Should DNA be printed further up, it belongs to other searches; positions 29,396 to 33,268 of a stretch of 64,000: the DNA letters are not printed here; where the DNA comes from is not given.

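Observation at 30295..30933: Three identical 30-bp perfect palindromes inserted in the same codon phase inside a TPR gene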

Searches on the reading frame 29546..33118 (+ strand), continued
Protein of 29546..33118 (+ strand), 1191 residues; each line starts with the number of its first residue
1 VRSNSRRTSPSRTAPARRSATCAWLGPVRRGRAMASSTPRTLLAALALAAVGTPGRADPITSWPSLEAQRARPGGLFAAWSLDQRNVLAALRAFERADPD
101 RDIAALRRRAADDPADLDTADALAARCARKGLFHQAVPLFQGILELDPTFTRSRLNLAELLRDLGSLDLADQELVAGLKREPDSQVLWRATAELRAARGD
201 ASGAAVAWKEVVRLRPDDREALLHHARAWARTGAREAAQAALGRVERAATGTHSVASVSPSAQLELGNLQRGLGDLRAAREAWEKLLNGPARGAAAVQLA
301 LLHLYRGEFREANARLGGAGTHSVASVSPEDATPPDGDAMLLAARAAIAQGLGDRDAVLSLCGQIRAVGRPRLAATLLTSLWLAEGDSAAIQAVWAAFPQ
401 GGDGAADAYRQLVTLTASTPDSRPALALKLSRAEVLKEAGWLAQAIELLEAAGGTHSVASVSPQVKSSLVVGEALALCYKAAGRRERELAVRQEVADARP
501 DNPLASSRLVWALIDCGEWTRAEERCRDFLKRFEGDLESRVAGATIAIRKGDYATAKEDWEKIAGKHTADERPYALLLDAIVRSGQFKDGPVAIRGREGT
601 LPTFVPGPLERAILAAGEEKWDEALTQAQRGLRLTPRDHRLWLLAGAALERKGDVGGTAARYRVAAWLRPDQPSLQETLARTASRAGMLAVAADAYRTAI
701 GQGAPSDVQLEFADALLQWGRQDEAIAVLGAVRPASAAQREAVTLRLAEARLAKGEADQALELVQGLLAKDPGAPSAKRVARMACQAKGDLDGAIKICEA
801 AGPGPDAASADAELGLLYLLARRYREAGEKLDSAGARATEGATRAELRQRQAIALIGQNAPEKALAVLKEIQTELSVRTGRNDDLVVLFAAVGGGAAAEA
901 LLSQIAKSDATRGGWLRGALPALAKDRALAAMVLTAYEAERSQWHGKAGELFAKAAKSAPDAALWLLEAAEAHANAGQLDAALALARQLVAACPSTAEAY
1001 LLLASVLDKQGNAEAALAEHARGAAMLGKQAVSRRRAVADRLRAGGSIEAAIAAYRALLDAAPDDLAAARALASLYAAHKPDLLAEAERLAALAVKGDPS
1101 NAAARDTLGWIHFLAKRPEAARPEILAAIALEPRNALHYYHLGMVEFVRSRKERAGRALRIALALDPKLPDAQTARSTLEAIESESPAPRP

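Call 61: predict_structure(alignment_id=A1)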
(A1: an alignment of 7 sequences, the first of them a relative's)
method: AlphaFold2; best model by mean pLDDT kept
length: 1158 residues; sequences in the alignment: 7
mean_pLDDT: 84.5   pTM: 0.70
mean pLDDT of the five models: 84.5, 82.1, 81.5, 80.9, 80.3
residues with pLDDT >= 90: 570; 70-90: 449; 50-70: 52; < 50: 87
segments of 3 or more residues with pLDDT < 50: 1-40, 42-47, 219-224, 287-303, 422-429, 1153-1158
pLDDT, mean of each block of 10 residues (from residue 1): 39 38 33 43 49 54 66 89 92 90 92 90 94 89 93 94 86 94 86 85 84 67 58 84 87 75 89 92 62 32 66 92 92 86 93 90 73 85 83 91 89 86 45 76 86 88 85 90 86 85 84 87 87 80 92 90 82 91 95 93 92 94 93 88 93 91 89 89 92 91 88 93 92 88 90 90 84 79 94 94 85 92 93 87 64 89 85 84 88 90 92 93 90 94 91 94 92 92 93 84 91 92 91 93 92 95 93 96 95 93 94 93 94 89 92 50
secondary structure, 60 per line:
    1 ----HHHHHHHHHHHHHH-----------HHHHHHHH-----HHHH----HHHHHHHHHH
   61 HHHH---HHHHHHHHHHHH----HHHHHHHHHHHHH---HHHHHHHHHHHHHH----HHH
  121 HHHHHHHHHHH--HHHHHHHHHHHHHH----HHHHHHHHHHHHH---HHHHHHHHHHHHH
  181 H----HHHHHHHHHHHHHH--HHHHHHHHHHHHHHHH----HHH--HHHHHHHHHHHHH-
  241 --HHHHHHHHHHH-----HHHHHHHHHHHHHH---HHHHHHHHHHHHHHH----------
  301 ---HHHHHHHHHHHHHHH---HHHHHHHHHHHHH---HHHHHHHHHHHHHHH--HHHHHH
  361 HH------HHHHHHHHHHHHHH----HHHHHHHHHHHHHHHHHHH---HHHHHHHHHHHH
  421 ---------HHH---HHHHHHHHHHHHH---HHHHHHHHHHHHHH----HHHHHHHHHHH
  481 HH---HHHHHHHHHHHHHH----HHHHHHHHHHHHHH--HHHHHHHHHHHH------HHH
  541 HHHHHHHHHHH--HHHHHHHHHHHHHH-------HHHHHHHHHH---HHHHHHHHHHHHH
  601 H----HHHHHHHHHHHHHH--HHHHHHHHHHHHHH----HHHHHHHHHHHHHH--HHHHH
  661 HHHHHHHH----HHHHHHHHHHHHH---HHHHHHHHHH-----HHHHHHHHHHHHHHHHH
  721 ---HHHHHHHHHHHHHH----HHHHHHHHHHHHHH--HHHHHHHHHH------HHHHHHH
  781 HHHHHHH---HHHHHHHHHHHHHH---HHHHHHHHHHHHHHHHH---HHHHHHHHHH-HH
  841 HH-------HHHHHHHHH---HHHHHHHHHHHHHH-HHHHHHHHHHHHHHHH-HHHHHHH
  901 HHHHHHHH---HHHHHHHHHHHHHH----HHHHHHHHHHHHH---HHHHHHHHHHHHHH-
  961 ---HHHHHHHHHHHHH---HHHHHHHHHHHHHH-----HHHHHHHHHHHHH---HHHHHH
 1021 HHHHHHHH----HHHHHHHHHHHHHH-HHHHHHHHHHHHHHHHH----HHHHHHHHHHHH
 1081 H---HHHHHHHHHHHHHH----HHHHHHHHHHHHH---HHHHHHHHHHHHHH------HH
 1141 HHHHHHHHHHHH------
elements in order (helices of 4 or more, strands of 3 or more residues): H5-18 H30-37 H43-46 H51-64 H68-79 H84-96 H100-113 H118-131 H134-147 H152-164 H168-181 H186-199 H202-217 H227-239 H243-253 H259-272 H276-290 H304-318 H322-334 H338-352 H355-362 H369-382 H387-405 H409-420 H436-448 H452-465 H470-482 H486-499 H504-517 H520-531 H538-551 H554-567 H575-584 H588-601 H606-619 H622-635 H640-653 H656-668 H673-685 H689-698 H704-720 H724-737 H742-755 H758-767 H774-787 H791-804 H808-824 H828-837 H839-842 H850-858 H862-875 H877-892 H894-908 H912-925 H930-942 H946-959 H964-976 H980-993 H999-1011 H1015-1028 H1033-1046 H1048-1064 H1069-1081 H1085-1098 H1103-1115 H1119-1132 H1139-1152
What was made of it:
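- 30295..30324 (+): Copy 1 of the 30-bp perfect palindrome (12-6-12). Encodes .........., residues 218-227 of the TPR protein. It lies in a pLDDT<50 loop between helices 202-217 and 227-239 (call 61).
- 30502..30531 (+): Copy 2, identical, same strand and codon phase. Residues 287-296. It lies in the low-confidence segment 287-303, before helix 304-318 (call 61).
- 30904..30933 (+): Copy 3, identical, same strand and codon phase. Residues 421-430. It lies in the low-confidence loop 422-429, between helices 409-420 and 436-448 (call 61).
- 29645..33121 (+): Host gene: a 1158-aa TPR solenoid protein with an N-terminal signal-like segment (P0001). It sits downstream of, and overlaps by 11 nt, another TPR gene. 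The AlphaFold model is an all-helical solenoid with mean pLDDT 84.5 (call 61).
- All copies lie at module boundaries (call 61).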

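Call 83: list_cluster_members(proteins=[P0001, P0059, P0021])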
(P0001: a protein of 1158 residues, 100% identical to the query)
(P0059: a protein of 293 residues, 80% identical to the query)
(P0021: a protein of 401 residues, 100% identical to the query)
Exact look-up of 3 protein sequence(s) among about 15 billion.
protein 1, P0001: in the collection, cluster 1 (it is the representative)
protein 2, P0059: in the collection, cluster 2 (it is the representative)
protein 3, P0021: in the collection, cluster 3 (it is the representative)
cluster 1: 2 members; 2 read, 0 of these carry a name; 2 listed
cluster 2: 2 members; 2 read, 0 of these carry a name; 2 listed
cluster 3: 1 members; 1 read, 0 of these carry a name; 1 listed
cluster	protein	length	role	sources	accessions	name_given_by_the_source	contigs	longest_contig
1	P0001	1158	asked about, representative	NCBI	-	-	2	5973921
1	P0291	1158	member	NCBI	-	-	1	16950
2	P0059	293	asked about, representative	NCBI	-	-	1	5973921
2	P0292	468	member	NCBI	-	-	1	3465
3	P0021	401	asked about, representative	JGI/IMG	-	-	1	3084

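Call 85: find_encoding_contigs(protein=P0291, flank=10000, max_places=3)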
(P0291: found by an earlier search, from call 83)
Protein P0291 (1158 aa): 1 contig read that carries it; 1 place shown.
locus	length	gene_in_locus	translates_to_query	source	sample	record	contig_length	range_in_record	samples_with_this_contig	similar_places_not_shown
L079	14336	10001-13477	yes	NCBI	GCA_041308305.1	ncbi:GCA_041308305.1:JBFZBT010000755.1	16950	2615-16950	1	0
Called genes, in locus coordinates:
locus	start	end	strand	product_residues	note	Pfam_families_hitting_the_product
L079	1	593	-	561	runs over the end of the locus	PF13646:HEAT_2 (weak)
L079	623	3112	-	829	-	PF02861:Clp_N, PF13191:AAA_16 (weak), PF00004:AAA, PF17871:AAA_lid_9, PF07724:AAA_2, PF00004:AAA, PF07728:AAA_5, PF10431:ClpB_D2-small, +9 more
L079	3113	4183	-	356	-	PF00217:ATP-gua_Ptrans, PF27454:McsB_C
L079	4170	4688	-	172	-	PF02151:UVR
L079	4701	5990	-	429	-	PF00215:OMPdecase, PF02581:TMP-TENI (faint), PF03737:RraA-like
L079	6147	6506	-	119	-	PF01242:PTPS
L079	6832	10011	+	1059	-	PF13429:TPR_15 (faint), PF00515:TPR_1 (faint), PF07719:TPR_2 (faint), PF12895:ANAPC3 (faint), PF14559:TPR_19, PF13432:TPR_16 (weak), PF14559:TPR_19 (weak), PF13432:TPR_16, +10 more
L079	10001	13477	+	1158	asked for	PF13428:TPR_14 (faint), PF07719:TPR_2 (faint), PF13432:TPR_16 (faint), PF23914:TPR_CcmH_CycH (faint), PF13181:TPR_8 (faint), PF13414:TPR_11 (faint), PF13431:TPR_17 (faint), PF14559:TPR_19 (weak), +2 more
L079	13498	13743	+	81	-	-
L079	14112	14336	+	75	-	?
